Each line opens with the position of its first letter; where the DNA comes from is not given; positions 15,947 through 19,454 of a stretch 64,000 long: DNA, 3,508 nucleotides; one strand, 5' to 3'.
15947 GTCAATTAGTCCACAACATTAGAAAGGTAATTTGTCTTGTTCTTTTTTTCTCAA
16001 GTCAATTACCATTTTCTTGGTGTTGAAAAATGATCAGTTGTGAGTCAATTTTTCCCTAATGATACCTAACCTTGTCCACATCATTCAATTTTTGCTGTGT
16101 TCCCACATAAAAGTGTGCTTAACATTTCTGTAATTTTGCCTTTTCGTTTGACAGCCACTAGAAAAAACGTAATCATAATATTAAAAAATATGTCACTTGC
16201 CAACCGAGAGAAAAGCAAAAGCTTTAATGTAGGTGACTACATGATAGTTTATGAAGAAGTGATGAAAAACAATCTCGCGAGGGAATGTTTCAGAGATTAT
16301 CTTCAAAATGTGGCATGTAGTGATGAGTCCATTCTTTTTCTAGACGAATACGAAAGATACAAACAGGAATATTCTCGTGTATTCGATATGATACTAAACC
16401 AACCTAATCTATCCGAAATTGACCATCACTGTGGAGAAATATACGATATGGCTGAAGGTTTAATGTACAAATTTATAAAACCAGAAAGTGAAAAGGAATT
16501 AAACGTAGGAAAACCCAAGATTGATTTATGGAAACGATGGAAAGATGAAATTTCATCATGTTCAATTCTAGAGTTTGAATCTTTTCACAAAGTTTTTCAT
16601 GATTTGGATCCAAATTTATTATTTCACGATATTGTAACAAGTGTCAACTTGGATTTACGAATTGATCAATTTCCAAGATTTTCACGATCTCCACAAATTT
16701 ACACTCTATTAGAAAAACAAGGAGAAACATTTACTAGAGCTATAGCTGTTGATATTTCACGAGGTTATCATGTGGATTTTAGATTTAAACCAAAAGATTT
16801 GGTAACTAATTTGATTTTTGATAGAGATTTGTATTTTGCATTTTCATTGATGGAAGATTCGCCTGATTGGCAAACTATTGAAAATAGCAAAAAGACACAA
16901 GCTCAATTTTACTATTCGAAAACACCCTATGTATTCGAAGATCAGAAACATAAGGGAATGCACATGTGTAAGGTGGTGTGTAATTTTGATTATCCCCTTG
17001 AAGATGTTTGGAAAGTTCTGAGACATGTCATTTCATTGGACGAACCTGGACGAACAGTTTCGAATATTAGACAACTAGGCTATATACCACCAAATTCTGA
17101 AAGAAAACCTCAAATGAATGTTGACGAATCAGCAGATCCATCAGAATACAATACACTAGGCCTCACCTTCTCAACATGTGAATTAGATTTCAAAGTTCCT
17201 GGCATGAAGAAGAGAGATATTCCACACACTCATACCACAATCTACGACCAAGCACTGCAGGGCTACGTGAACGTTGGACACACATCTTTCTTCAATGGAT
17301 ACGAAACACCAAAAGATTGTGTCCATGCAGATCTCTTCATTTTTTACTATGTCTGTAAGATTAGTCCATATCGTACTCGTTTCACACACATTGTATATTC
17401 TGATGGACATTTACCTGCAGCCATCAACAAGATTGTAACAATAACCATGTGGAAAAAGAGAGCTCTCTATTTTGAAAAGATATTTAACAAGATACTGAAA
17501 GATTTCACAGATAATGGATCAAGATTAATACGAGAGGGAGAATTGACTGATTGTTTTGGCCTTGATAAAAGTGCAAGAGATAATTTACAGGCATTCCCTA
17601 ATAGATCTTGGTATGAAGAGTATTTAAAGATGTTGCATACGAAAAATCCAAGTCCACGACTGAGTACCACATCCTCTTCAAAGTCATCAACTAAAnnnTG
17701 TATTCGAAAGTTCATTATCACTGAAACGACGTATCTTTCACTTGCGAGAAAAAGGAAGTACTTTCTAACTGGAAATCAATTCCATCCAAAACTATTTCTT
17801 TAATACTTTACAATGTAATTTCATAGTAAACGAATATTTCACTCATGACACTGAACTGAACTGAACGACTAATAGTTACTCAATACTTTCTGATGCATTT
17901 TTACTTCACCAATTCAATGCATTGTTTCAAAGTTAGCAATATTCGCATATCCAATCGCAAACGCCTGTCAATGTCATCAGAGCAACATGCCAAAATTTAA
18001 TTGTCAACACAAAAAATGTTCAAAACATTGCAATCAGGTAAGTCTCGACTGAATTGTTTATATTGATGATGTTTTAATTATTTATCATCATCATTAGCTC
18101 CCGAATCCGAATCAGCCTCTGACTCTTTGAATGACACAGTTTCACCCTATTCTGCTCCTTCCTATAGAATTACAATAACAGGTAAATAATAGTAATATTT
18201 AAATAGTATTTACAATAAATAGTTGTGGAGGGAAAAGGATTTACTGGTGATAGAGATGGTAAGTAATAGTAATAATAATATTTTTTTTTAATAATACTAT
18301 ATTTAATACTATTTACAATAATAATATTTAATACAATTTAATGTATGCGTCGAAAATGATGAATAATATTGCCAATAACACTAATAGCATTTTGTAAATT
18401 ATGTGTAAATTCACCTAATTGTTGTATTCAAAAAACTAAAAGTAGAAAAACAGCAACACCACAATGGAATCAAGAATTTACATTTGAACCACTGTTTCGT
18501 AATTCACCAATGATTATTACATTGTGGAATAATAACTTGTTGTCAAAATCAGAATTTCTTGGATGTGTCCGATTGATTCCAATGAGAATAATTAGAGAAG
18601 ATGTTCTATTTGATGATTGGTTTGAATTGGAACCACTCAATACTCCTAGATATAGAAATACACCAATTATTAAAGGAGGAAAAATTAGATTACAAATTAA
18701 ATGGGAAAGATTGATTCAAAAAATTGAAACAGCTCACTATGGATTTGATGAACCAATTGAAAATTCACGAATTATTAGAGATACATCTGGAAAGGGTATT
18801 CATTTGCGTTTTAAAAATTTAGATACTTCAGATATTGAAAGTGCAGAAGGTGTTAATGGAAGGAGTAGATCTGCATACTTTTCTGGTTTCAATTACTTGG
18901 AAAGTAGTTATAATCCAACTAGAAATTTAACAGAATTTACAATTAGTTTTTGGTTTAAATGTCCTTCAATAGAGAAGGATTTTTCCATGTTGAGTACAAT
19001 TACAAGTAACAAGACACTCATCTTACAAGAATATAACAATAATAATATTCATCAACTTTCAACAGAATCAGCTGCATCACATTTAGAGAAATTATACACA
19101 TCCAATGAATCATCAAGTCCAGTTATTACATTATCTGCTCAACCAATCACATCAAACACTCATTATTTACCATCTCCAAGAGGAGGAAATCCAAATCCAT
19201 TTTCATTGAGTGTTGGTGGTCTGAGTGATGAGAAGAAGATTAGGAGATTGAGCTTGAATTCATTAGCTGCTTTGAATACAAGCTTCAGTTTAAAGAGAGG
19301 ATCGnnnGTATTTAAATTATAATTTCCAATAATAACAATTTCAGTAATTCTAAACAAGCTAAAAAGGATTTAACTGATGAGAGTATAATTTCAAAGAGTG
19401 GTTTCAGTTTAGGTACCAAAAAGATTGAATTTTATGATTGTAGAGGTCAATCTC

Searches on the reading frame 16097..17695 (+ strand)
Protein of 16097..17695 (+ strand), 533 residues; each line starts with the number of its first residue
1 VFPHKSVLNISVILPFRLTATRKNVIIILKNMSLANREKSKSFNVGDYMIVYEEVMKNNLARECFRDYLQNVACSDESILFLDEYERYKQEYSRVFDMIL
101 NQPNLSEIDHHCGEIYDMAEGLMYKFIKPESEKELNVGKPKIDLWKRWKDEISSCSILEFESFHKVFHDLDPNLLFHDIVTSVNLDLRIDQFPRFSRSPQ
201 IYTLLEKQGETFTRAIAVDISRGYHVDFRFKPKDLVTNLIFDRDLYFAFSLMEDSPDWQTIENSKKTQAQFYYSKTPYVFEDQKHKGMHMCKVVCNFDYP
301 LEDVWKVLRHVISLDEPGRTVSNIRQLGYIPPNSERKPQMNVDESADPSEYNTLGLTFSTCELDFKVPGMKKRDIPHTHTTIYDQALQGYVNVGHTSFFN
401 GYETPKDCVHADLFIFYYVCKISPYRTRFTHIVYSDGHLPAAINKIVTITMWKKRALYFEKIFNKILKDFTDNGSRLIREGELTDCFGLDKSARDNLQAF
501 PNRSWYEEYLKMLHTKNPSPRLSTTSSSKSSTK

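Call 49: search_protein_families(library=pfam, proteins=[window:16097-17695:+], max_evalue=0.001)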
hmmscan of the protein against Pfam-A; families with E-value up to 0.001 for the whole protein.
window:16097-17695:+ (533 aa): 1 family
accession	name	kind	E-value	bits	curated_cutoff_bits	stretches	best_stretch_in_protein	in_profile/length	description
PF00615.24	RGS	-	1.7e-09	38.5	23.9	1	52-199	2-112/117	Regulator of G protein signaling domain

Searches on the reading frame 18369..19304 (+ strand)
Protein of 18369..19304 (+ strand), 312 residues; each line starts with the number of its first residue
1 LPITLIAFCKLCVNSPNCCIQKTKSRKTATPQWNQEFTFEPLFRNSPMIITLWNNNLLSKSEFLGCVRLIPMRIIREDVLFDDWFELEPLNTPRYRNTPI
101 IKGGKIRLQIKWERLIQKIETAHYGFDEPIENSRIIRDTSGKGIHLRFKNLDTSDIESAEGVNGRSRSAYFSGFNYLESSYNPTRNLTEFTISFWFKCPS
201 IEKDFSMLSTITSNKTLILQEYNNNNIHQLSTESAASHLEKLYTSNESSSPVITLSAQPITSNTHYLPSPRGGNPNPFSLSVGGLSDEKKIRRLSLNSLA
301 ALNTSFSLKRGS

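Call 49: search_protein_families(library=pfam, proteins=[window:18369-19304:+], max_evalue=0.001)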
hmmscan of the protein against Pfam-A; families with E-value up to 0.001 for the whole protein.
window:18369-19304:+ (312 aa): 1 family
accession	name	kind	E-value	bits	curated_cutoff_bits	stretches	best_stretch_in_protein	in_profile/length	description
PF00168.36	C2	-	1.2e-09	38.7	22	1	7-86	24-103/104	C2 domain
